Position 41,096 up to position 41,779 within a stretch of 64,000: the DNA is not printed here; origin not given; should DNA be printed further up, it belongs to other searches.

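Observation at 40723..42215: Three-gene insertion (secreted protein, PNPOx-fold protein, heme-c Tll0287-like protein) inside the otherwise conserved lptD-surA-pdxA-rsmA-apaG-apaH operon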

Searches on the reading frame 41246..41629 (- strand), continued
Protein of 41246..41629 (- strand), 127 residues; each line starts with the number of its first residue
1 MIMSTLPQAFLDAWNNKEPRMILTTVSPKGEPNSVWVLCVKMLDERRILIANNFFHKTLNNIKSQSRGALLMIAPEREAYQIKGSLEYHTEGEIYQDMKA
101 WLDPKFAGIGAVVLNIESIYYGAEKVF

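Call 62: fold_search(model_id=the predicted structure, library=pdb)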
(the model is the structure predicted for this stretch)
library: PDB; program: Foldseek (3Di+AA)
matches with E <= 10: 606; with E <= 0.001: 70
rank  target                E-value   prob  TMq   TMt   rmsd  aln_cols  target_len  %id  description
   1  7kpz_B                1.4e-09  1.00  0.84  0.84   2.0       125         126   21  1.70 A resolution crystal structure of Group A Streptococcus HupZ-V5-His6 (released 2021-02-10)
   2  7kq2_B                6.5e-09  1.00  0.81  0.84   1.9       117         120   23  1.98 A resolution crystal structure of Group A Streptococcus H111A HupZ-V5-His6 (released 2021-02-10)
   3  5esc_A                9.6e-09  1.00  0.82  0.86   1.9       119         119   23  Crystal structure of Group A Streptococcus HupZ (released 2016-05-25)
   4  7kpz_A                2.5e-08  1.00  0.83  0.83   2.3       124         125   22  1.70 A resolution crystal structure of Group A Streptococcus HupZ-V5-His6 (released 2021-02-10)
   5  3awh_A                2.7e-08  1.00  0.74  0.75   2.8       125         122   22  E13K mutant of FMN-binding protein from Desulfovibrio vulgaris (Miyazaki F) (released 2012-04-18)
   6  7kq2_A                3.0e-08  1.00  0.82  0.86   2.0       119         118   23  1.98 A resolution crystal structure of Group A Streptococcus H111A HupZ-V5-His6 (released 2021-02-10)
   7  3amf_A                3.0e-08  1.00  0.74  0.75   2.8       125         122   21  E13R mutant of FMN-binding protein from Desulfovibrio vulgaris (Miyazaki F) (released 2011-10-05)
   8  3a6q_A                7.8e-08  1.00  0.74  0.75   2.8       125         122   21  E13T mutant of FMN-binding protein from Desulfovibrio vulgaris (Miyazaki F) (released 2010-09-01)
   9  2htd_B                8.7e-08  1.00  0.77  0.78   2.7       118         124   22  CRYSTAL STRUCTURE OF A PUTATIVE PYRIDOXAMINE 5'-PHOSPHATE OXIDASE (LDB0262) FROM LACTOBACILLUS DELBRUECKII SUBSP. AT 1 (released 2006-08-15)
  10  3vy2_A                9.8e-08  1.00  0.73  0.75   2.9       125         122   21  N33D mutant of FMN-binding protein from Desulfovibrio vulgaris (Miyazaki F) (released 2013-09-25)
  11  1wlk_A                9.8e-08  1.00  0.70  0.72   3.6       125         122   21  L122E mutant of FMN-binding protein from Desulfovibrio vulgaris (Miyazaki F) (released 2005-07-19)
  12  3a6r_A                1.1e-07  1.00  0.73  0.75   2.9       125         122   21  E13Q mutant of FMN-binding protein from Desulfovibrio vulgaris (Miyazaki F) (released 2010-09-01)
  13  2e83_A                1.3e-07  1.00  0.73  0.74   2.9       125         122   22  T31V mutant of FMN-binding protein from Desulfovibrio vulgaris (Miyazaki F) (released 2008-01-15)
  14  2htd_A                1.5e-07  1.00  0.77  0.79   2.7       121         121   21  CRYSTAL STRUCTURE OF A PUTATIVE PYRIDOXAMINE 5'-PHOSPHATE OXIDASE (LDB0262) FROM LACTOBACILLUS DELBRUECKII SUBSP. AT 1 (released 2006-08-15)
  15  1wli_A                1.5e-07  1.00  0.73  0.74   2.9       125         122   21  L122Y mutant of FMN-binding protein from Desulfovibrio vulgaris (Miyazaki F) (released 2005-07-19)
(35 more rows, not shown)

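Call 66: search_solved_structures(query=window:41246-41629:-, max_evalue=1, show_alignments=5)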
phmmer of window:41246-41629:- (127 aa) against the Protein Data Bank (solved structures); distinct sequences matched with E-value up to 1: 14.
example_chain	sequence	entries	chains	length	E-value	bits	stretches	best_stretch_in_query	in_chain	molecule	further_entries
5esc_A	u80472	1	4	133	1.1e-05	28.8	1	10-120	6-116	HupZ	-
7kpz_A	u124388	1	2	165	1.9e-05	28.1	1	10-120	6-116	HupZ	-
7kq2_A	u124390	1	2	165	2.3e-05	27.8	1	10-112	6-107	HupZ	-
2e83_A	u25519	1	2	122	0.06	16.7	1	6-96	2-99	FMN-binding protein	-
3awh_A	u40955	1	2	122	0.076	16.4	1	6-96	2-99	FMN-binding protein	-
3vy5_A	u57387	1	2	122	0.14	15.6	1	6-96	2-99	FMN-binding protein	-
1wli_A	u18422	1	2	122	0.17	15.3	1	6-98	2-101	FMN-binding protein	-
3amf_A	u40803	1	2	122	0.17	15.3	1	6-96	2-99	FMN-binding protein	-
1axj_A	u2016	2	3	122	0.19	15.1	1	6-96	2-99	FMN-BINDING PROTEIN | PROTEIN (FMN-BINDING PROTEIN)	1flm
3vy2_A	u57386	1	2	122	0.19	15.1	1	6-96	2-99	FMN-binding protein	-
1wlk_A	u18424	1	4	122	0.19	15.1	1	6-96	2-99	FMN-binding protein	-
3a20_A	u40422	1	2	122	0.19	15.1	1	6-96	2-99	FMN-binding protein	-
3a6r_A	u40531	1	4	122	0.21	15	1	6-96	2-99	FMN-binding protein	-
3a6q_A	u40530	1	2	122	0.32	14.4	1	7-96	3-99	FMN-binding protein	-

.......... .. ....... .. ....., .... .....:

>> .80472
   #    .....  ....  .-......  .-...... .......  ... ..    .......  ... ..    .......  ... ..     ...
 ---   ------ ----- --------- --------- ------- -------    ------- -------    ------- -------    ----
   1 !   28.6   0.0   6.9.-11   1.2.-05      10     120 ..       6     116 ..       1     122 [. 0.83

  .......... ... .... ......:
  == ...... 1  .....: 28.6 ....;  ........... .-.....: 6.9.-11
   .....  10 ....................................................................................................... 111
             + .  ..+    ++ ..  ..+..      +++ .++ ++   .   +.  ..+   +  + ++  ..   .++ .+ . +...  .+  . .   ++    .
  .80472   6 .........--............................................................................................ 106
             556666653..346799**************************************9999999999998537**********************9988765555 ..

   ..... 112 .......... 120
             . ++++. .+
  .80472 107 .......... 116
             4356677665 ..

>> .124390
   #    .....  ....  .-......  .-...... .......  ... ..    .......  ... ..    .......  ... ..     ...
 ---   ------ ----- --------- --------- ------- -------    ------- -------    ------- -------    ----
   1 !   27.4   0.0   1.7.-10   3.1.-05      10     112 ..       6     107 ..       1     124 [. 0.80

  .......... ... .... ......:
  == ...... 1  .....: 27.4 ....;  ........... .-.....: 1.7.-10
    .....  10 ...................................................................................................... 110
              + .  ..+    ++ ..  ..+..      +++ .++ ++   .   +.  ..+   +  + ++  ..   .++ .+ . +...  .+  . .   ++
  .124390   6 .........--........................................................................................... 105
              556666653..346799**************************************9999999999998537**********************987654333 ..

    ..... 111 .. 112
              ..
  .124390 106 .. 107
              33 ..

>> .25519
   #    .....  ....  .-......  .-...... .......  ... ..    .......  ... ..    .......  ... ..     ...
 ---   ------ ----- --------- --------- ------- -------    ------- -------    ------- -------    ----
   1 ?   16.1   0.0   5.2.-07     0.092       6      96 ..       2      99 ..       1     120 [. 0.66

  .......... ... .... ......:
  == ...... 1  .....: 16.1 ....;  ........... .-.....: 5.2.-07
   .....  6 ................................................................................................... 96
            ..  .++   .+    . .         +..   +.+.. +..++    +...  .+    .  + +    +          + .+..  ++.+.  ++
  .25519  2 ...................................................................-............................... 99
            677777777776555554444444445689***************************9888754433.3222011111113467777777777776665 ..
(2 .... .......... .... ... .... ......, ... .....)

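Call 68: find_related_loci(query=A2, collection=metagenome_contigs, flank=5000)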
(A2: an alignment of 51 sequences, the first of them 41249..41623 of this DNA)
Query A2 (125 aa) in metagenome_contigs; peptide patterns used: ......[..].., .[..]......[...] (x = any residue, [..] = any of these).
328 stretches matched a pattern; 177 encode a relative of the query (tblastn E <= 1e-3); the best 80 are kept; 80 distinct loci.
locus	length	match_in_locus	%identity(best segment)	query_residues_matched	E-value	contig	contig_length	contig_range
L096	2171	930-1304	82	1-125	3e-72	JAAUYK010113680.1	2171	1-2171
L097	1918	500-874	79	1-125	1e-71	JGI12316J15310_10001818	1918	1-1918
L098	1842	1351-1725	79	1-125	2e-69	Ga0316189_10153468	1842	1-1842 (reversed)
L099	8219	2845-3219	79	1-125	2e-67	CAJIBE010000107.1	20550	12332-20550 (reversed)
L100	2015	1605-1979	78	1-125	1e-68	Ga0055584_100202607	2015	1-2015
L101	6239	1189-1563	75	1-125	1e-66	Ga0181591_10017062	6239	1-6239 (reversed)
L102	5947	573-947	75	1-125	2e-66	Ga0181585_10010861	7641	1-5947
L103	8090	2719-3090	77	1-124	7e-66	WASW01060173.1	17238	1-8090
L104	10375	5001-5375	77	1-125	2e-65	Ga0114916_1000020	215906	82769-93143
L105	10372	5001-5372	62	1-124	5e-53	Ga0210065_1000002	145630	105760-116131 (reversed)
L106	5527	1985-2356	62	1-124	1e-52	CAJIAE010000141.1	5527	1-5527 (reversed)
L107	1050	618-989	62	1-124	3e-55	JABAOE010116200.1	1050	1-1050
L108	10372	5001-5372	61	1-124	5e-52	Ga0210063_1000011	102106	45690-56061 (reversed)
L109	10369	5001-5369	63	3-125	5e-52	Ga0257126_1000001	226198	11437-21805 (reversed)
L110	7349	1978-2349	61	1-124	4e-52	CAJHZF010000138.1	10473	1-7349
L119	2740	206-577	59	1-124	9e-51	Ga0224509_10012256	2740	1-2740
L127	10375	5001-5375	56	1-125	6e-47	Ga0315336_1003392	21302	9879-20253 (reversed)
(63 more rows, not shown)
